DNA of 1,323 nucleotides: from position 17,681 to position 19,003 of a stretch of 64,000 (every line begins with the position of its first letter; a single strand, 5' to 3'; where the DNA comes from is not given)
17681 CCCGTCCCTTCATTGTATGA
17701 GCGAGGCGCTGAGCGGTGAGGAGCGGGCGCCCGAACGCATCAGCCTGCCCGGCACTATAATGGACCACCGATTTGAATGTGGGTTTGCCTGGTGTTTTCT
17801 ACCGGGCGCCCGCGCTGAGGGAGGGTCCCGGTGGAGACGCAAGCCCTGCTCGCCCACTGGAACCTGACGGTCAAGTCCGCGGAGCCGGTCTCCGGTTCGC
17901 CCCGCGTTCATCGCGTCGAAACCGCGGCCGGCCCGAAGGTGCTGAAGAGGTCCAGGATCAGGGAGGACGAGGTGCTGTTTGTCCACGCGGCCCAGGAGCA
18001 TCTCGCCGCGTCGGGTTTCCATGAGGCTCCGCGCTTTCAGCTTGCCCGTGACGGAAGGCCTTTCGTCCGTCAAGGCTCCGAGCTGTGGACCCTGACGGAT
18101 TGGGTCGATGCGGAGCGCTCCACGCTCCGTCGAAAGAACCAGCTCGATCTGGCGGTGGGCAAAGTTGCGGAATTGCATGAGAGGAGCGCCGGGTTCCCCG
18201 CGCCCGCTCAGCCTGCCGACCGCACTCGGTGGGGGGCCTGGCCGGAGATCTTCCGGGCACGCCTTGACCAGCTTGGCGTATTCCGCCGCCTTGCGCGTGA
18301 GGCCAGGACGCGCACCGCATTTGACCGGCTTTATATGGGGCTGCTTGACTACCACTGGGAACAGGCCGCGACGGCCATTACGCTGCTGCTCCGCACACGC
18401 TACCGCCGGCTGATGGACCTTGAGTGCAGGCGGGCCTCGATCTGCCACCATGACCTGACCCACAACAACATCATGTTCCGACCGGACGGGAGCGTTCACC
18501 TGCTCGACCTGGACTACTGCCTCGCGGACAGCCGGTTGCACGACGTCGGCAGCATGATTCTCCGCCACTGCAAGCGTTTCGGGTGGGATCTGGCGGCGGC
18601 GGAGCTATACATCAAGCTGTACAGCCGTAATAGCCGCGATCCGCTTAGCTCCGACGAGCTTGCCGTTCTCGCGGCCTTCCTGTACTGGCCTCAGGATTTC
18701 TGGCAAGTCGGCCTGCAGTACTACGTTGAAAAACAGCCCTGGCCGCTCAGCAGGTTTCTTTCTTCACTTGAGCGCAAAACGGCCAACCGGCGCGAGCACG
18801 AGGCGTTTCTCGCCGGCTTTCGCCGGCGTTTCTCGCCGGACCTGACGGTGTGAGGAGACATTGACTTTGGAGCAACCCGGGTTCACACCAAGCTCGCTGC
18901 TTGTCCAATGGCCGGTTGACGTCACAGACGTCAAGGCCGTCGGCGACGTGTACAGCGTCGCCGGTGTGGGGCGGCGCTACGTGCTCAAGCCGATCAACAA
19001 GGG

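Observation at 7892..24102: ~16-kb spore-surface glycosylation island: four CotS-like kinases, three GT4 transferases, GDP-mannose and GDP-heptose supply genes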

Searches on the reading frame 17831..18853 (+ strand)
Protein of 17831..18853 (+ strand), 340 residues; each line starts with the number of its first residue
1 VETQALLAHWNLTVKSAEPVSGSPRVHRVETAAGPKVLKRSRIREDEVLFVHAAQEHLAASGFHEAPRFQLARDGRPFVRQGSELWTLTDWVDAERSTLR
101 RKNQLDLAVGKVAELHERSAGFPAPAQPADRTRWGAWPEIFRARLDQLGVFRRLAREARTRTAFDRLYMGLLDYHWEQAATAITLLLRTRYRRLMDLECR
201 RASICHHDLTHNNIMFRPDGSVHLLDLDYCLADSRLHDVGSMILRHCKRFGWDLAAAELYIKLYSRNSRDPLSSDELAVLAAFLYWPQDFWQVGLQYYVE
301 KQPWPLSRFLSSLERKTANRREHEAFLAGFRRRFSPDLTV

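Call 5: search_protein_families(library=pfam, proteins=[window:17831-18853:+], max_evalue=0.001)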
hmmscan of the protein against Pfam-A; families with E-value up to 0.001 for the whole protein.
window:17831-18853:+ (340 aa): 1 family
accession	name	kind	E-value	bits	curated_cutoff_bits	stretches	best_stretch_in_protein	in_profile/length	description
PF01636.29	APH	-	8.9e-15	55.5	23.2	1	23-252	10-219/239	Phosphotransferase enzyme family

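Call 7: search_protein_families(library=ncbifam, proteins=[window:17831-18853:+], max_evalue=0.01)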
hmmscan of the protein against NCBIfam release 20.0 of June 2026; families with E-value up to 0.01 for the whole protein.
window:17831-18853:+ (340 aa): 9 families
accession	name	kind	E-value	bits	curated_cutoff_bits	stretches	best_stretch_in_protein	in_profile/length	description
TIGR02906.1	spore_CotS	subfamily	1.5e-77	260.7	172.7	1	25-329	11-313/314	CotS family spore coat protein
NF053880.1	SprCtKinCotIBac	equivalog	1.7e-35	122.6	550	1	4-315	7-317/328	spore coat kinase CotI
TIGR02904.1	spore_ysxE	equivalog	3e-13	49.7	263.55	2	4-119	2-114/309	spore coat protein YsxE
TIGR02905.1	spore_yutH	equivalog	2.7e-10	39.9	215.05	1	39-330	35-313/313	spore coat putative kinase YutH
NF002475.0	PRK01723.1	equivalog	0.00034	19.7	142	1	201-233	161-193/241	3-deoxy-D-manno-octulosonic acid kinase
NF046102.1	CellCycRegCcrZ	equivalog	0.001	18.6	400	1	192-253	143-204/260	cell cycle regulator CcrZ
NF038151.1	lanthi_synth_III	equivalog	0.0016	16.9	575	1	199-230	352-383/833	class III lanthionine synthetase LanKC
NF038150.1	lanthi_synth_IV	equivalog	0.0042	15.4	650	1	201-233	316-348/851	class IV lanthionine synthetase LanL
NF003558.0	PRK05231.1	equivalog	0.0061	15.6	271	1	201-284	186-270/322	homoserine kinase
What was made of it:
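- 17831..18853 (+): CotS_a, a catalytically intact BSK (HHD...N and DLD motifs) and the most conserved member. TIGR02906 260.7 bits against a 172.7 cutoff (call 7).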

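Call 10: find_encoding_contigs(protein=window:17831-18853:+, flank=10000, max_places=4)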
Protein window:17831-18853:+ (340 aa): 1 contig read that carries it; 1 place shown.
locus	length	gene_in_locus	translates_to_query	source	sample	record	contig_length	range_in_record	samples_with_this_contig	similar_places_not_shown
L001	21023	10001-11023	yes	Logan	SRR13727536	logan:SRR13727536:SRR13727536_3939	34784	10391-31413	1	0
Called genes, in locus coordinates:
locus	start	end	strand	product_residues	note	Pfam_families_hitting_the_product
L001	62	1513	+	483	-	PF02878:PGM_PMM_I, PF02879:PGM_PMM_II, PF02880:PGM_PMM_III, PF00408:PGM_PMM_IV (weak)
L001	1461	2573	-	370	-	PF00483:NTP_transferase, PF12804:NTP_transf_3 (weak), PF22640:ManC_GMP_beta-helix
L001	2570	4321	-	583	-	PF00005:ABC_tran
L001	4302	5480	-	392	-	PF13439:Glyco_transf_4, PF20706:GT4-conflict, PF00534:Glycos_transf_1, PF13692:Glyco_trans_1_4, PF13524:Glyco_trans_1_2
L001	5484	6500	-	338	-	-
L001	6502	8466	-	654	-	PF27663:Spore_coat_YutH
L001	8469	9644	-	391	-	PF13439:Glyco_transf_4, PF20706:GT4-conflict, PF00534:Glycos_transf_1, PF13692:Glyco_trans_1_4, PF13524:Glyco_trans_1_2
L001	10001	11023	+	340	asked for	PF27663:Spore_coat_YutH, PF01636:APH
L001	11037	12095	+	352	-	PF27663:Spore_coat_YutH (weak)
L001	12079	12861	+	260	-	PF00483:NTP_transferase, PF12804:NTP_transf_3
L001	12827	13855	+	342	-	PF00288:GHMP_kinases_N, PF08544:GHMP_kinases_C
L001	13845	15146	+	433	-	PF13580:SIS_2, PF00702:Hydrolase, PF13242:Hydrolase_like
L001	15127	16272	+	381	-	PF13439:Glyco_transf_4, PF13579:Glyco_trans_4_4, PF20706:GT4-conflict, PF00534:Glycos_transf_1, PF13692:Glyco_trans_1_4, PF13524:Glyco_trans_1_2 (weak)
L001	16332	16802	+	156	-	PF00293:NUDIX (weak)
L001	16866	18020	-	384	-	PF05343:Peptidase_M42, PF01546:Peptidase_M20 (weak)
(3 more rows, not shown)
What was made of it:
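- Checked: An independent gene call on the identical contig (call 10) gives the same ends, 7892 and 24102.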

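Call 11: find_homologous_proteins(query=window:17831-18853:+, max_evalue=1e-10)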
Query window:17831-18853:+ (340 aa): 39 proteins with E <= 1e-10 among 4036 candidates.
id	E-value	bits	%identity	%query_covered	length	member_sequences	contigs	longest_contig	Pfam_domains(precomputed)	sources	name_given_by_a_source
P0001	2.8e-229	778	100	100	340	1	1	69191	PF27663.1,PF01636.30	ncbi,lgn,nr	ncbi:MAG: CotS family spore coat protein [Bacillota bacterium]|nr:CotS family spore coat protein [Ba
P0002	1.1e-183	628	80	100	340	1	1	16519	PF27663.1,PF01636.30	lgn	-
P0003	3.7e-178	610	77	100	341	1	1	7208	PF27663.1,PF01636.30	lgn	-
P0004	9.6e-172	589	75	100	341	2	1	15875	PF27663.1,PF01636.30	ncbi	-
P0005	2.0e-144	499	64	100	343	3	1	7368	PF27663.1,PF02958.27,PF01636.30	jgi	-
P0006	4.0e-140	485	62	100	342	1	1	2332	PF27663.1,PF01633.27,PF01636.30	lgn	-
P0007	3.0e-135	469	67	90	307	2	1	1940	PF27663.1,PF01633.27,PF01636.30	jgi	jgi:CotS family spore coat protein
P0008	9.9e-133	460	57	100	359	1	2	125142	PF27663.1,PF01633.27,PF01636.30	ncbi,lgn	-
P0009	1.2e-128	447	58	99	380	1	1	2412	PF27663.1,PF01636.30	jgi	jgi:CotS family spore coat protein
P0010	1.2e-127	444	57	99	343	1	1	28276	PF27663.1,PF01633.27,PF01636.30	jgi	jgi:CotS family spore coat protein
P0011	5.3e-127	442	59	100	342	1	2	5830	PF27663.1,PF01636.30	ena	-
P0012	1.3e-125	437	57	99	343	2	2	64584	PF27663.1,PF01636.30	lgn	-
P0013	3.3e-122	426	56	100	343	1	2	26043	PF27663.1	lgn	-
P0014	7.9e-73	264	39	94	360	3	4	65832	PF27663.1,PF01636.30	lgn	-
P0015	1.1e-70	256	39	99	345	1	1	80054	PF27663.1,PF01633.27,PF01636.30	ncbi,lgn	ncbi:MAG: CotS family spore coat protein [Bacillota bacterium]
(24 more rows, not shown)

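Call 12: find_encoding_contigs(protein=P0008, flank=10000, max_places=2)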
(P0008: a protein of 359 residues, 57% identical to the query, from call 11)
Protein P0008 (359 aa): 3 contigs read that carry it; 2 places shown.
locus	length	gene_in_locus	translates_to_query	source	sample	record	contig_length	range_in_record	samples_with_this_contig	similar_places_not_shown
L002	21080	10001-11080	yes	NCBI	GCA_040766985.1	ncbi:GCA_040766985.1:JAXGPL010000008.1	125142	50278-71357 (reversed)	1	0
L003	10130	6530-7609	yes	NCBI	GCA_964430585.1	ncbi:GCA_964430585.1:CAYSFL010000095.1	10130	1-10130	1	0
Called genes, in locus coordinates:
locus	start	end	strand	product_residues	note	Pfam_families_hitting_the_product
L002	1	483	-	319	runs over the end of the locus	PF00215:OMPdecase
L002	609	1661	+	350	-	PF02878:PGM_PMM_I, PF02879:PGM_PMM_II, PF02880:PGM_PMM_III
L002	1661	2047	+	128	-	PF00408:PGM_PMM_IV (weak)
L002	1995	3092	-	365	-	PF00483:NTP_transferase, PF12804:NTP_transf_3, PF22640:ManC_GMP_beta-helix (weak)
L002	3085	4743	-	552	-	PF00005:ABC_tran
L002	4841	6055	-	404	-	PF13439:Glyco_transf_4, PF13579:Glyco_trans_4_4, PF00534:Glycos_transf_1, PF13692:Glyco_trans_1_4, PF13524:Glyco_trans_1_2 (faint)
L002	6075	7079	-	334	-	PF27663:Spore_coat_YutH (weak)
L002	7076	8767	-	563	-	PF01636:APH, PF27663:Spore_coat_YutH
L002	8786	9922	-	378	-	PF13439:Glyco_transf_4, PF20706:GT4-conflict, PF00534:Glycos_transf_1, PF13692:Glyco_trans_1_4, PF13524:Glyco_trans_1_2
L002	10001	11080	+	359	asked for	PF01636:APH, PF27663:Spore_coat_YutH, PF01633:Choline_kinase (weak)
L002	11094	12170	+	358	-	PF01636:APH, PF27663:Spore_coat_YutH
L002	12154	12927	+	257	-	PF00483:NTP_transferase, PF12804:NTP_transf_3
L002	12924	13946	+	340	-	PF00288:GHMP_kinases_N, PF08544:GHMP_kinases_C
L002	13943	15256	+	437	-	PF13580:SIS_2, PF13242:Hydrolase_like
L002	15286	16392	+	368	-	PF13439:Glyco_transf_4, PF13579:Glyco_trans_4_4, PF20706:GT4-conflict (weak), PF00534:Glycos_transf_1, PF13692:Glyco_trans_1_4, PF13524:Glyco_trans_1_2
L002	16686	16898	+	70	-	-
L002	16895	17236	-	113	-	PF05343:Peptidase_M42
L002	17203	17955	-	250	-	PF05343:Peptidase_M42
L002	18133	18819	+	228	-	PF00300:His_Phos_1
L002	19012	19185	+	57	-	PF12797:Fer4_2 (weak), PF12837:Fer4_6 (weak), PF13237:Fer4_10, PF14697:Fer4_21 (faint), PF25160:LdpA_Fe-S-bd (faint), PF00037:Fer4, PF12838:Fer4_7, PF13187:Fer4_9 (weak), +2 more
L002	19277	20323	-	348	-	PF01522:Polysacc_deac_1, PF01476:LysM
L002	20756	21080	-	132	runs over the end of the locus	PF07478:Dala_Dala_lig_C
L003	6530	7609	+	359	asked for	PF01636:APH, PF27663:Spore_coat_YutH, PF01633:Choline_kinase (weak)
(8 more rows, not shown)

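Call 13: find_encoding_contigs(protein=P0012, flank=10000, max_places=2)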
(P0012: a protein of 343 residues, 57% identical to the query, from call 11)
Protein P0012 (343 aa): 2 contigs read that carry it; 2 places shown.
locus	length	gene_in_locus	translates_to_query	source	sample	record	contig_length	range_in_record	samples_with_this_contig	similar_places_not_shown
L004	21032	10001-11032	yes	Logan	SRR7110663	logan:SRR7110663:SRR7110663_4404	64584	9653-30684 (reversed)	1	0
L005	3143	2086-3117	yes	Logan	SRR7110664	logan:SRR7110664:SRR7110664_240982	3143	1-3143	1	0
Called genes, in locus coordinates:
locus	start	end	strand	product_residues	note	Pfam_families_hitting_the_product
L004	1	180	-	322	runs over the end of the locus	PF00215:OMPdecase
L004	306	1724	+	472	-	PF02878:PGM_PMM_I, PF02879:PGM_PMM_II, PF02880:PGM_PMM_III, PF00408:PGM_PMM_IV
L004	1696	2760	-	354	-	PF00483:NTP_transferase, PF12804:NTP_transf_3, PF22640:ManC_GMP_beta-helix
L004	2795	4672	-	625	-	PF00005:ABC_tran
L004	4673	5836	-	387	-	PF13439:Glyco_transf_4, PF00534:Glycos_transf_1, PF13692:Glyco_trans_1_4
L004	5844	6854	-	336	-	PF27663:Spore_coat_YutH (faint)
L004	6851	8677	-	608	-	PF01636:APH, PF27663:Spore_coat_YutH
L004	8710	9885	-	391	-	PF13439:Glyco_transf_4, PF20706:GT4-conflict, PF00534:Glycos_transf_1, PF13692:Glyco_trans_1_4, PF13524:Glyco_trans_1_2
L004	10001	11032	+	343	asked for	PF27663:Spore_coat_YutH, PF01636:APH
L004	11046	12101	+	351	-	PF27663:Spore_coat_YutH, PF01636:APH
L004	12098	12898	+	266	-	PF00483:NTP_transferase, PF12804:NTP_transf_3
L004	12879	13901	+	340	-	PF00288:GHMP_kinases_N, PF08544:GHMP_kinases_C (weak)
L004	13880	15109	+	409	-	PF13580:SIS_2, PF00702:Hydrolase (weak), PF13242:Hydrolase_like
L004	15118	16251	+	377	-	PF13439:Glyco_transf_4, PF20706:GT4-conflict, PF00534:Glycos_transf_1, PF13692:Glyco_trans_1_4, PF13524:Glyco_trans_1_2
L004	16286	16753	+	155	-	PF00293:NUDIX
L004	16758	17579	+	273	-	PF00583:Acetyltransf_1, PF13673:Acetyltransf_10 (weak)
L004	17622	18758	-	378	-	PF05343:Peptidase_M42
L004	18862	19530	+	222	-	PF00300:His_Phos_1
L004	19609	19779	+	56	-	PF12797:Fer4_2 (weak), PF12837:Fer4_6 (weak), PF13237:Fer4_10, PF00037:Fer4, PF14697:Fer4_21, PF12838:Fer4_7 (weak), PF13187:Fer4_9, PF25160:LdpA_Fe-S-bd (weak), +3 more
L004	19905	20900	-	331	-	PF01522:Polysacc_deac_1, PF01476:LysM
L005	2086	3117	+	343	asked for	PF27663:Spore_coat_YutH, PF01636:APH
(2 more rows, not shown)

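Call 14: find_encoding_contigs(protein=P0015, flank=10000, max_places=2)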
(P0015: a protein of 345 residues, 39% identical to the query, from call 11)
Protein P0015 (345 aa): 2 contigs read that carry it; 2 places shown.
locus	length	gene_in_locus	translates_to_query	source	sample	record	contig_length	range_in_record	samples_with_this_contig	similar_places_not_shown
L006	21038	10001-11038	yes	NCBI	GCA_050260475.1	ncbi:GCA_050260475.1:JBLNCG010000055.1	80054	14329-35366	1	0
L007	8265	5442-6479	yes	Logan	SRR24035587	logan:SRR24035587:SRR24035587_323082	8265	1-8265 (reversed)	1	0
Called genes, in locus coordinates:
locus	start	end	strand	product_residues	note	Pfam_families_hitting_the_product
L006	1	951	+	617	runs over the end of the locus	PF18952:DUF5696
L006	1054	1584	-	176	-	PF01558:POR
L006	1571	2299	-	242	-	PF02775:TPP_enzyme_C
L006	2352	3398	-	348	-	PF01855:POR_N, PF17147:PFOR_II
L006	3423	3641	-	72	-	PF00037:Fer4 (weak), PF12797:Fer4_2 (faint), PF12837:Fer4_6 (weak), PF13237:Fer4_10 (weak), PF14697:Fer4_21 (faint), PF12838:Fer4_7, PF13187:Fer4_9 (weak), PF13484:Fer4_16 (faint)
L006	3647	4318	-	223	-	-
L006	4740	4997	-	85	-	PF08281:Sigma70_r4_2 (weak), PF00196:GerE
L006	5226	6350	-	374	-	PF13439:Glyco_transf_4, PF13579:Glyco_trans_4_4 (weak), PF20706:GT4-conflict (weak), PF00534:Glycos_transf_1, PF13692:Glyco_trans_1_4, PF13524:Glyco_trans_1_2 (weak)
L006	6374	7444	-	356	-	PF00483:NTP_transferase, PF12804:NTP_transf_3 (weak), PF22640:ManC_GMP_beta-helix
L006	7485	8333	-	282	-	PF02811:PHP (faint)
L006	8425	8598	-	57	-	-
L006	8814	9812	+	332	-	PF01636:APH, PF27663:Spore_coat_YutH, PF01633:Choline_kinase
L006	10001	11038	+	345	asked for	PF27663:Spore_coat_YutH, PF01636:APH, PF01633:Choline_kinase (weak)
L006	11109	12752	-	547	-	PF00753:Lactamase_B, PF16661:Lactamase_B_6, PF12706:Lactamase_B_2, PF10996:Beta-Casp, PF07521:RMMBL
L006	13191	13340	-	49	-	-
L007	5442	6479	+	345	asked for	PF27663:Spore_coat_YutH, PF01636:APH, PF01633:Choline_kinase (weak)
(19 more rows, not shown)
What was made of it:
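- A distant relative has gerE next to GT4-ManC and two CotS genes (call 14).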

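Call 22: search_solved_structures(query=window:17831-18853:+, max_evalue=0.01, show_alignments=1)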
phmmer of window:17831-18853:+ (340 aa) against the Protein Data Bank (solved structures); distinct sequences matched with E-value up to 0.01: 4.
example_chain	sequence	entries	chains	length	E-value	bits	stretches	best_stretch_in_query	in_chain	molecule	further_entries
2q83_A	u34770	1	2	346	1.1e-25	93.6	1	6-315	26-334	YtaA protein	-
4pdy_A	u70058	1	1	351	1.4e-14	57.1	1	37-333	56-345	Aminoglycoside phosphotransferase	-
7s3l_A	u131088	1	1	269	0.00084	21.7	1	190-257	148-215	Aminoglycoside phosphotransferase family protein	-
4r77_B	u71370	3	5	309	0.0052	19.1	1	190-283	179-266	Choline kinase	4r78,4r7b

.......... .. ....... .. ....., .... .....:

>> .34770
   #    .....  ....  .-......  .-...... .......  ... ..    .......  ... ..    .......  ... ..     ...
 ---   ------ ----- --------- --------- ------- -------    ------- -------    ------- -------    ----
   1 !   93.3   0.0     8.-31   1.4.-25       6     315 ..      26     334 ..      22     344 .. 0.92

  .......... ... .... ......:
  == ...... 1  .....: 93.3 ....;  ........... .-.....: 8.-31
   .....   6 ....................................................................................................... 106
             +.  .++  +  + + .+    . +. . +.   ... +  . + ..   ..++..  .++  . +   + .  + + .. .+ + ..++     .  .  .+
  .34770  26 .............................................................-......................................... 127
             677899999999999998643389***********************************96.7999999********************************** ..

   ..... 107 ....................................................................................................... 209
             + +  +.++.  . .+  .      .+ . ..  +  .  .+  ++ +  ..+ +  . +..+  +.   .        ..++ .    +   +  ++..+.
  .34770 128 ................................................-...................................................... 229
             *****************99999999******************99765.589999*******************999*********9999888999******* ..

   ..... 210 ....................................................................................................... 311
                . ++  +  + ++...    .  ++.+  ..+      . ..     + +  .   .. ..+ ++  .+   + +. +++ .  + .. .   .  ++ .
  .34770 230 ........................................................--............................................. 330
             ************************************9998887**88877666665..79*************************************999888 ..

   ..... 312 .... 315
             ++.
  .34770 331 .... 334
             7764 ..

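Call 26: find_related_loci(query=A1, collection=genome_contigs, flank=10000)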
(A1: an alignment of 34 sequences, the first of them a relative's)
Query A1 (340 aa) in genome_contigs; peptide patterns used: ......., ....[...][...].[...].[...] (x = any residue, [..] = any of these).
599 stretches matched a pattern (row limit reached: there are more); 545 encode a relative of the query (tblastn E <= 1e-3); the best 80 are kept; 80 distinct loci.
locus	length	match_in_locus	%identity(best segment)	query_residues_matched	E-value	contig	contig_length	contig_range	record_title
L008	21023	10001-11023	57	1-340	5e-135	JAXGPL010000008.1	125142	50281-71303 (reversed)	MAG: Bacillota bacterium isolate AnMBR.bin301 bin301_8, whole genome shotgun sequence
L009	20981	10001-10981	39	3-338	4e-74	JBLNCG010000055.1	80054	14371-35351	MAG: Bacillota bacterium isolate MAG131 PRJNA950955_bin38_renamed_54, whole genome shotgun sequence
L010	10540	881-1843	42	5-331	1e-72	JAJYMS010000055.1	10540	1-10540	MAG: Bacillota bacterium isolate DBS2-4.bin160 NODE_11548_length_10540_cov_1.9176, whole genome shotgun sequence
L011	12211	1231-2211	33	1-332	2e-68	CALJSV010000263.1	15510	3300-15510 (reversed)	MAG: uncultured Clostridia bacterium isolate R1_Bin_METABAT__56_1 genome assembly, contig: c_000001651049, whole genome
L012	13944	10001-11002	37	2-340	3e-67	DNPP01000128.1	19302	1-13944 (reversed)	MAG TPA_asm: Bacillota bacterium isolate UBA8346 contig_7212, whole genome shotgun sequence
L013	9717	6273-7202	34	20-331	1e-66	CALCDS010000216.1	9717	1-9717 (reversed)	MAG TPA_asm: uncultured Clostridiaceae bacterium isolate SRR1561995_bin.132_CONCOCT_v1.1_MAG genome assembly, contig: ER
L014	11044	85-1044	38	6-330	2e-65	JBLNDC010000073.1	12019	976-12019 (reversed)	MAG: Bacteroidota bacterium isolate MAG109 PRJNA950955_bin18_renamed_72, whole genome shotgun sequence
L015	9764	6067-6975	38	26-330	2e-65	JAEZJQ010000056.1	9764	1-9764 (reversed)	MAG: Bacillota bacterium isolate OH_CDB_241 k127_2091181, whole genome shotgun sequence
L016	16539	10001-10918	38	25-332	1e-64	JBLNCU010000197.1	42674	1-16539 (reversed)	MAG: Bacillota bacterium isolate MAG117 PRJNA950955_bin25_renamed_196, whole genome shotgun sequence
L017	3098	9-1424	40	25-335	1e-64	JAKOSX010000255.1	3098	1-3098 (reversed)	MAG: Bacillota bacterium isolate all_metabat.182_sub k201_1915406, whole genome shotgun sequence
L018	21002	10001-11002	36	2-340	7e-64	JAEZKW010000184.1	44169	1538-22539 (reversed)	MAG: Bacillota bacterium isolate OH_CDB_50 k127_1605406, whole genome shotgun sequence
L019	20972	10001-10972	36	2-330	2e-63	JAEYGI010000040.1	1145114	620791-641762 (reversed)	MAG: Bacillota bacterium isolate OH_HFB_283 k127_2294884, whole genome shotgun sequence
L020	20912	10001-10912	37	25-330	1e-63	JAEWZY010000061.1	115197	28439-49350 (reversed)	MAG: Bacillota bacterium isolate OH_SFB_226 k127_608173, whole genome shotgun sequence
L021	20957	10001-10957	34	6-330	6e-63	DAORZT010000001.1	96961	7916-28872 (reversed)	MAG TPA_asm: Bacillota bacterium isolate AMR_MDS_1928 NODE_167_length_96961_cov_10.452593, whole genome shotgun sequence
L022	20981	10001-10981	37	5-340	6e-63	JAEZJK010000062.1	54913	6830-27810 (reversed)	MAG: Bacillota bacterium isolate OH_CDB_235 k127_896071, whole genome shotgun sequence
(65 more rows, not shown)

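Call 63: find_encoding_contigs(protein=P0004, flank=10000, max_places=1)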
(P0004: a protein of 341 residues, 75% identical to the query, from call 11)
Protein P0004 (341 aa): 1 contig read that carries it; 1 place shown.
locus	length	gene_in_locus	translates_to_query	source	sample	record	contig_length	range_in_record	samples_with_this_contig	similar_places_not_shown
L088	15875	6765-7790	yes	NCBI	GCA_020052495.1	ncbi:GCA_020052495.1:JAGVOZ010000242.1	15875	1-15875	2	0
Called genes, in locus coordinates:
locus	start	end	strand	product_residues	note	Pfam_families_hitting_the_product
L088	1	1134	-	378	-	?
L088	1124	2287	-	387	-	PF13439:Glyco_transf_4, PF13579:Glyco_trans_4_4, PF20706:GT4-conflict, PF00534:Glycos_transf_1, PF13692:Glyco_trans_1_4, PF13524:Glyco_trans_1_2 (weak)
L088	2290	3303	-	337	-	PF27663:Spore_coat_YutH (weak)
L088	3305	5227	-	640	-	PF01636:APH, PF27663:Spore_coat_YutH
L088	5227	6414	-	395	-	PF13439:Glyco_transf_4, PF20706:GT4-conflict, PF00534:Glycos_transf_1, PF13692:Glyco_trans_1_4, PF13524:Glyco_trans_1_2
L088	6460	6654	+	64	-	-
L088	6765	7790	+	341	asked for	PF01636:APH, PF27663:Spore_coat_YutH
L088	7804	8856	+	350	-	PF01636:APH, PF27663:Spore_coat_YutH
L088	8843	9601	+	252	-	PF00483:NTP_transferase, PF12804:NTP_transf_3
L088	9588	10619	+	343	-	PF00288:GHMP_kinases_N, PF08544:GHMP_kinases_C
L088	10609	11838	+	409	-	PF13580:SIS_2, PF00702:Hydrolase, PF13242:Hydrolase_like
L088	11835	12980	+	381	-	PF13439:Glyco_transf_4, PF13579:Glyco_trans_4_4, PF20706:GT4-conflict, PF00534:Glycos_transf_1, PF13692:Glyco_trans_1_4, PF13524:Glyco_trans_1_2 (weak)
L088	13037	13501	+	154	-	PF00293:NUDIX (faint)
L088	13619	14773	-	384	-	PF05343:Peptidase_M42, PF01546:Peptidase_M20 (weak)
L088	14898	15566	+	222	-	PF00300:His_Phos_1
